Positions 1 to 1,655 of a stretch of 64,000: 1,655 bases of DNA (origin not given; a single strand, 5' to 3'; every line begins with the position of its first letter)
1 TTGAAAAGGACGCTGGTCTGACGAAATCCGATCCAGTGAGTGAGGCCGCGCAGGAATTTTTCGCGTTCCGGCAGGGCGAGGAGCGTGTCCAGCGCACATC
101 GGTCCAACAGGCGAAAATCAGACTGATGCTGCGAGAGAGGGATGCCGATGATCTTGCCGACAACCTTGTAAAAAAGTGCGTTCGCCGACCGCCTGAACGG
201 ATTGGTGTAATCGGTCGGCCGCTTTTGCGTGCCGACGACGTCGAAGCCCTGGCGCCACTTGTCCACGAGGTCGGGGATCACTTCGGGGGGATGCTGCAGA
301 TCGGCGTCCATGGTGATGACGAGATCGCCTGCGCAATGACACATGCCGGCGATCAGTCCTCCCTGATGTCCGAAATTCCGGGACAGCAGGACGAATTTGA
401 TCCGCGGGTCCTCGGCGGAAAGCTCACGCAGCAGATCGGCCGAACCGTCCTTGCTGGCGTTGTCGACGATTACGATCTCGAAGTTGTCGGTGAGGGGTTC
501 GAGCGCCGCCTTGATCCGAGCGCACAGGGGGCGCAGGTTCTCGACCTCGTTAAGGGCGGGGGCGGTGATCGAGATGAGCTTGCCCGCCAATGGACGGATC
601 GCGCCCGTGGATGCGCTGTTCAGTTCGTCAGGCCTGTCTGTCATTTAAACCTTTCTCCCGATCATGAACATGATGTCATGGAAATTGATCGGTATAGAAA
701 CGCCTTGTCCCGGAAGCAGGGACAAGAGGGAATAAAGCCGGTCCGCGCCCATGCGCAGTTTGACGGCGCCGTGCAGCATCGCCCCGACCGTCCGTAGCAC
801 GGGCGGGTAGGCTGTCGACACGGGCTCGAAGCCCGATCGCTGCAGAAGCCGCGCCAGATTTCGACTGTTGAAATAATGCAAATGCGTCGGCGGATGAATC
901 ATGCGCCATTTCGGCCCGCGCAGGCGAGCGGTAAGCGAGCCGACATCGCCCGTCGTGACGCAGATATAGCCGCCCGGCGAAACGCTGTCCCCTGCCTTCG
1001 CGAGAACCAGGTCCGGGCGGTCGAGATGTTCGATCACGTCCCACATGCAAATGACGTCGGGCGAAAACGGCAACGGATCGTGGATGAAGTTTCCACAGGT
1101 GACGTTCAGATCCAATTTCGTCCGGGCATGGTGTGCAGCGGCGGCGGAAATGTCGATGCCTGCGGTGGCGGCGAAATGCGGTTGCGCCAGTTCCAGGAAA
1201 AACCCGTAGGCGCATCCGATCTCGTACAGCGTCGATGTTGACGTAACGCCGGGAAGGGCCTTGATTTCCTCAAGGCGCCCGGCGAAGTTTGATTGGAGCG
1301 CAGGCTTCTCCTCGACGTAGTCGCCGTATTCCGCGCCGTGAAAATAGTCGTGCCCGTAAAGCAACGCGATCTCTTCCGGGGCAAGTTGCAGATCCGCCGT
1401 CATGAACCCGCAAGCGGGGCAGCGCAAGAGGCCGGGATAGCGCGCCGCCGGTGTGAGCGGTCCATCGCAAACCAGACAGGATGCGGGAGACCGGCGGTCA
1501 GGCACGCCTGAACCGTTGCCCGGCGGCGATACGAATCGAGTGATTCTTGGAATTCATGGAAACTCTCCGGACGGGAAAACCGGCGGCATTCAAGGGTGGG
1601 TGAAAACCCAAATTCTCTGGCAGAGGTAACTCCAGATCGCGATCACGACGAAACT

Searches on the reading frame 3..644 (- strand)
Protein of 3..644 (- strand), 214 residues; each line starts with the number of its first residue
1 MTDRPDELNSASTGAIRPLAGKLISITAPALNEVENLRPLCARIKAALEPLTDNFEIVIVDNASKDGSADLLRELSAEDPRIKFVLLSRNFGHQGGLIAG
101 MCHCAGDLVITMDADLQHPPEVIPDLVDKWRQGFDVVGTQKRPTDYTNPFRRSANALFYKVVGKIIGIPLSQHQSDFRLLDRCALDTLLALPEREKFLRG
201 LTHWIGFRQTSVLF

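Call 77: search_protein_families(library=pfam, proteins=[window:3-644:-], max_evalue=0.001)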
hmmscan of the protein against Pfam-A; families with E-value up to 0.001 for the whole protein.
window:3-644:- (214 aa): 1 family
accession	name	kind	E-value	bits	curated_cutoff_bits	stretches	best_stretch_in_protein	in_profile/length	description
PF00535.33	Glycos_transf_2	-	2.2e-28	99.7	23.3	1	25-179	1-158/168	Glycosyl transferase family 2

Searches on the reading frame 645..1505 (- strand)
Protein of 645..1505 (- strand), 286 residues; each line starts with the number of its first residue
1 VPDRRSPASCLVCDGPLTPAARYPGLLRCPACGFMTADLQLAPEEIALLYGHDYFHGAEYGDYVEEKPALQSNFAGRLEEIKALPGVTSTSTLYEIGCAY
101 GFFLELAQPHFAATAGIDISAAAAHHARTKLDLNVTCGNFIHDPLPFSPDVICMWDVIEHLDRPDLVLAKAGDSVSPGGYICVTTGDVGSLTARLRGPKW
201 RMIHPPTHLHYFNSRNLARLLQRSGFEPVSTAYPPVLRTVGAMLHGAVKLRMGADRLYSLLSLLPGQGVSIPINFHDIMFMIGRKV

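Call 55: search_protein_families(library=pfam, proteins=[window:645-1505:-], max_evalue=0.00001)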
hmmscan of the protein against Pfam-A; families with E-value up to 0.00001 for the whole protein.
window:645-1505:- (286 aa): 4 families
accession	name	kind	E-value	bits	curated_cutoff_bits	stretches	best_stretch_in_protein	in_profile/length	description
PF13489.12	Methyltransf_23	-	7.3e-24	84.8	27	1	91-230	24-163/164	Methyltransferase domain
PF08242.18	Methyltransf_12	-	9.6e-11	42.7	30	1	95-181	2-98/98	Methyltransferase domain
PF08241.18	Methyltransf_11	-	4.2e-09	37.4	21.2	1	95-182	2-94/95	Methyltransferase domain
PF13649.12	Methyltransf_25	-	1.4e-07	32.6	27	1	95-179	3-97/97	Methyltransferase domain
